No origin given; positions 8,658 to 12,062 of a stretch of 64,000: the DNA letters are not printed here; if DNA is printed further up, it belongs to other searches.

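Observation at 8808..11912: Metallophosphoesterase-NACHT (STAND) fusion as a lone cargo gene: candidate undescribed single-gene anti-phage system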

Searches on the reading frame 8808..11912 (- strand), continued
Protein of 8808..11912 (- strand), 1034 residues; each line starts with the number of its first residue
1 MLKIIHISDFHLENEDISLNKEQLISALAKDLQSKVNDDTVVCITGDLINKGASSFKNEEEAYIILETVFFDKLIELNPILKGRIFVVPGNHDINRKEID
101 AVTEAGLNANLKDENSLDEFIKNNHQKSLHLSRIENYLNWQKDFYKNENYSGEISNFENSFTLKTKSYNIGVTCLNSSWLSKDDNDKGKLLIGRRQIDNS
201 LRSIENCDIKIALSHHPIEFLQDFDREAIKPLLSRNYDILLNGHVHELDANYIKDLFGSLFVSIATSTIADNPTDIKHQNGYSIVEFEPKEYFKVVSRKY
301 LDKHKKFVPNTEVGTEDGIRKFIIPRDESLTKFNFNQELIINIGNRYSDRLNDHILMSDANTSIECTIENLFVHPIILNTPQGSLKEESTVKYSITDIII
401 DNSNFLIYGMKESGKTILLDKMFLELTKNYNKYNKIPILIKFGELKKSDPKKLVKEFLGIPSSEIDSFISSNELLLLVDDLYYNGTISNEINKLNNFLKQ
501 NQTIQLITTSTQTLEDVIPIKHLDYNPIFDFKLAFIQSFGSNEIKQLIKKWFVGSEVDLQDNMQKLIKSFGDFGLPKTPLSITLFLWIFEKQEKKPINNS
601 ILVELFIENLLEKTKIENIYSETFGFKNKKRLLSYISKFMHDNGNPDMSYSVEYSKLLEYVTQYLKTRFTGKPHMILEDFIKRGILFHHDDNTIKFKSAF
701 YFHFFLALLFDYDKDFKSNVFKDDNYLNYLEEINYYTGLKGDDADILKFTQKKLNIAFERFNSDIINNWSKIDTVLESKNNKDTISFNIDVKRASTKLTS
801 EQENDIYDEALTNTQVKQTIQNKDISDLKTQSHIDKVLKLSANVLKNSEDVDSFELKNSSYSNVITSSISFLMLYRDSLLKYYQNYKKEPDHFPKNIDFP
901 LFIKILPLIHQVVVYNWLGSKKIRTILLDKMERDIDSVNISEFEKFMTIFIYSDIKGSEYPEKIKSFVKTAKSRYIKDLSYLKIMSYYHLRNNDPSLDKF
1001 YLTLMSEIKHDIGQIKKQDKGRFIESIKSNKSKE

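Call 75: search_protein_families(library=pfam, proteins=[L007:13295-13660:+, L007:13638-14210:+, L007:14457-15203:+, L007:15208-17778:+, L007:17852-18382:+, L007:18395-18985:+, L007:19326-19961:+, L007:20038-21642:-, L007:21696-23063:-, L007:8372-9931:+], max_evalue=0.001)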
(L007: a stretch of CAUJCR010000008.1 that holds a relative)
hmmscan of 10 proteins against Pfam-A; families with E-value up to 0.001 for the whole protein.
L007:13295-13660:+ (121 aa): 0 families

L007:13638-14210:+ (190 aa): 0 families

L007:14457-15203:+ (248 aa): 1 family
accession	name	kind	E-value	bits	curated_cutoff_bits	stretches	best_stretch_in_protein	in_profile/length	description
PF01255.24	Prenyltransf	-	2.3e-88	295.9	27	1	19-239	1-219/219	Putative undecaprenyl diphosphate synthase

L007:15208-17778:+ (856 aa): 1 family
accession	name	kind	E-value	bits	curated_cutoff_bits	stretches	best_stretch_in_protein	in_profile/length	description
PF07244.20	POTRA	-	1.9e-38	131.4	21.3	4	378-452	2-79/79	Surface antigen variable number repeat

L007:17852-18382:+ (176 aa): 1 family
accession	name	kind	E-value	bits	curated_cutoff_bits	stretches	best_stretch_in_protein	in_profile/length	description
PF03938.19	OmpH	-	2.6e-36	125.3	32.4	1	24-167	1-139/141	Outer membrane protein (OmpH-like)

L007:18395-18985:+ (196 aa): 1 family
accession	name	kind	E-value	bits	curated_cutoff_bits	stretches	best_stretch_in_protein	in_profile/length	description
PF03938.19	OmpH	-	2.7e-31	109.1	32.4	1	25-166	1-141/141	Outer membrane protein (OmpH-like)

L007:19326-19961:+ (211 aa): 0 families

L007:20038-21642:- (534 aa): 2 families
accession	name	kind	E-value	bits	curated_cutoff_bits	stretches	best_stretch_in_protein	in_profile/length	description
PF00091.31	Tubulin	-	5.1e-49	167.6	33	1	14-174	2-189/190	Tubulin/FtsZ family, GTPase domain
PF12327.13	FtsZ_C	-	4.4e-21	75.4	27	1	222-317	1-94/95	FtsZ family, C-terminal domain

L007:21696-23063:- (455 aa): 5 families
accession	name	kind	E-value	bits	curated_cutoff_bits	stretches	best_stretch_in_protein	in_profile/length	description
PF14450.12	FtsA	-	1.3e-40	139.1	31.8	2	218-386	1-127/127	Cell division protein FtsA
PF02491.25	SHS2_FTSA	-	2.1e-26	92.5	25.4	1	94-173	1-79/79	SHS2 domain inserted in FTSA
PF06723.19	MreB_Mbl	-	3.1e-14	53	27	1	187-363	117-304/327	MreB/Mbl protein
PF11104.14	PilM_2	-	6.5e-09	35.6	27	1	179-270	138-235/340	Type IV pilus assembly protein PilM;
PF06277.17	EutA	-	2.8e-08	33.5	27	1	210-345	138-267/475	Ethanolamine utilisation protein EutA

L007:8372-9931:+ (519 aa): 2 families
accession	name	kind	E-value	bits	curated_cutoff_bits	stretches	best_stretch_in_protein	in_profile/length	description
PF13479.12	AAA_24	-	4.5e-05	23.8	27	1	362-442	4-76/195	AAA domain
PF13481.12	AAA_25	-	0.0006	19.9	27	0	358-411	31-94/195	AAA domain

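Call 77: search_protein_families(library=padloc, proteins=[P0120, P0259], max_evalue=0.001)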
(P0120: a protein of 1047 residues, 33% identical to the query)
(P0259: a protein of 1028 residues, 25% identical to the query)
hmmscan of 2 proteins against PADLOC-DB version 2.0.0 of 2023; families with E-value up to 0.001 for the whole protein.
P0120 (1047 aa): 1 family
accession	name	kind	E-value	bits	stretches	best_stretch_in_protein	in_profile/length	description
PDLC05051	PDC-S60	-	2.2e-130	434.6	1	2-1015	1-1003/1027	-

P0259 (1028 aa): 2 families
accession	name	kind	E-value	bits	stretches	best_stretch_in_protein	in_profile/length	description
PDLC05051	PDC-S60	-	2e-109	365.2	1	5-1015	2-1017/1027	-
PDLC00736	Effector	-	1.4e-20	71.7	1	7-252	6-243/561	Endonuclease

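Call 80: search_solved_structures(query=A3, max_evalue=1)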
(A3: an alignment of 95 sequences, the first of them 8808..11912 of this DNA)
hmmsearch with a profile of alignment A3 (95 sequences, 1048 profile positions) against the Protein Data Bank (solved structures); distinct sequences matched with E-value up to 1: 34.
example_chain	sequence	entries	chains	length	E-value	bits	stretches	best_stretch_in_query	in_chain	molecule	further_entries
2xmo_A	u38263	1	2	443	3.5e-07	31.8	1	21-105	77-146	LMO2642 PROTEIN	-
4lty_C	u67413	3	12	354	3.5e-05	25.1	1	2-95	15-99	Exonuclease subunit SbcD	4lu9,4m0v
6s6v_A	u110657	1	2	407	5.3e-05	24.5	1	2-95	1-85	Nuclease SbcCD subunit D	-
7yzo_A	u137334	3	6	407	0.00031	22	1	2-55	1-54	Nuclease SbcCD subunit D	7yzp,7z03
6s85_A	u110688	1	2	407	0.00032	21.9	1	2-55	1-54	Nuclease SbcCD subunit D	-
3qg5_C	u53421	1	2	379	0.00039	21.7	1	2-95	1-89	Mre11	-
2hy1_A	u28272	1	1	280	0.00068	20.8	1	4-95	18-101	Rv0805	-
3ib7_A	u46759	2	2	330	0.00093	20.4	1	4-95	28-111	Icc protein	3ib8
4hd0_A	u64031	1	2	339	0.0013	19.9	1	2-55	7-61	DNA double-strand break repair protein Mre11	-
7dog_A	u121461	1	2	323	0.0014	19.8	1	1-95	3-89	Nuclease SbcCD subunit D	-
1ii7_A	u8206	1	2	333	0.0017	19.5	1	2-55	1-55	Mre11 nuclease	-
3dsc_A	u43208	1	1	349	0.0019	19.4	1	2-55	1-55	DNA double-strand break repair protein mre11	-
1s8e_A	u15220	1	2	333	0.0022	19.2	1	2-53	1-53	exonuclease putative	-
3dsd_A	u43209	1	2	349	0.0023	19.1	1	2-53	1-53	DNA double-strand break repair protein mre11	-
4o24_A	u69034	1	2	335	0.0026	18.9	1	2-95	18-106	Exonuclease, putative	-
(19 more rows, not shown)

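Call 85: find_related_loci(query=A3, collection=viral_contigs, flank=6000)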
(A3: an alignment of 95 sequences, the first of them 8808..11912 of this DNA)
Query A3 (1034 aa) in viral_contigs; peptide patterns used: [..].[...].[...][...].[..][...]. (x = any residue, [..] = any of these).
31 stretches matched a pattern; 6 encode a relative of the query (tblastn E <= 1e-3); 6 distinct loci.
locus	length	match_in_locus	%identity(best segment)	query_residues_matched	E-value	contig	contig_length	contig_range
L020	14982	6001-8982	32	2-989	3e-149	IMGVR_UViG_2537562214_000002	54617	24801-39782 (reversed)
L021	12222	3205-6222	30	2-1008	7e-118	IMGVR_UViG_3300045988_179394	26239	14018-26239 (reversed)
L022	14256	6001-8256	26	2-755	4e-63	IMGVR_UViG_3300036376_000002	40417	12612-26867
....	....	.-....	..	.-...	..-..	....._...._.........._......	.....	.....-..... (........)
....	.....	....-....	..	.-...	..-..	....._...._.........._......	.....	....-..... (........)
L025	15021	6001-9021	23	2-1016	2e-43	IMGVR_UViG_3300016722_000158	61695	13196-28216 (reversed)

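Call 86: search_protein_families(library=pfam, proteins=[P0151, P0176, P0184, P0197, P0201], max_evalue=0.001)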
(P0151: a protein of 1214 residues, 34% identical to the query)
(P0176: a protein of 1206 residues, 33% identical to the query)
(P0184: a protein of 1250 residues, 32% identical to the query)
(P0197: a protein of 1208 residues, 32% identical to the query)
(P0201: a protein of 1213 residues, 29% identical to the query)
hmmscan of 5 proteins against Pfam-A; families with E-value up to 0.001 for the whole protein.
P0151 (1214 aa): 2 families
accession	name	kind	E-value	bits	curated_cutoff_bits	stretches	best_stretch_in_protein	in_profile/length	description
PF21941.2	SMEK_N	-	2e-38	131.8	27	1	11-149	1-139/140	SMEK domain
PF24406.1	nSTAND_NTPase4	-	9.9e-06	26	27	1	842-885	14-58/58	Novel STAND NTPase 4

P0176 (1206 aa): 4 families
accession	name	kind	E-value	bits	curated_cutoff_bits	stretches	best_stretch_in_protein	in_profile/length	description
PF21941.2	SMEK_N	-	3.6e-35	121.3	27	1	11-150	1-139/140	SMEK domain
PF24406.1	nSTAND_NTPase4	-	2.5e-09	37.6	27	1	839-875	21-58/58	Novel STAND NTPase 4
PF12775.13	AAA_7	-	2.3e-06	27.7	25.8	1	559-663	26-126/181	P-loop containing dynein motor region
PF13173.12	AAA_14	-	0.00012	22.6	27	1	567-682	3-104/129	AAA domain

P0184 (1250 aa): 2 families
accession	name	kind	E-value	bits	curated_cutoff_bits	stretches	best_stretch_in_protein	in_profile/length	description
PF21941.2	SMEK_N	-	1.1e-37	129.4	27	1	41-182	2-139/140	SMEK domain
PF24406.1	nSTAND_NTPase4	-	1.1e-08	35.5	27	1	874-917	14-58/58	Novel STAND NTPase 4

P0197 (1208 aa): 2 families
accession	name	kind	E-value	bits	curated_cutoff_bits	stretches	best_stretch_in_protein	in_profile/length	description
PF21941.2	SMEK_N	-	6.5e-38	130.2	27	1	11-149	1-139/140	SMEK domain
PF24406.1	nSTAND_NTPase4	-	2.9e-08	34.1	27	1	818-880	1-58/58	Novel STAND NTPase 4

P0201 (1213 aa): 2 families
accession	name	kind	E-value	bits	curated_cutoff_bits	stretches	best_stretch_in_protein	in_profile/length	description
PF21941.2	SMEK_N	-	2.3e-34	118.7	27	1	11-148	1-137/140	SMEK domain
PF24406.1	nSTAND_NTPase4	-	1e-08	35.6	27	1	825-885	3-58/58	Novel STAND NTPase 4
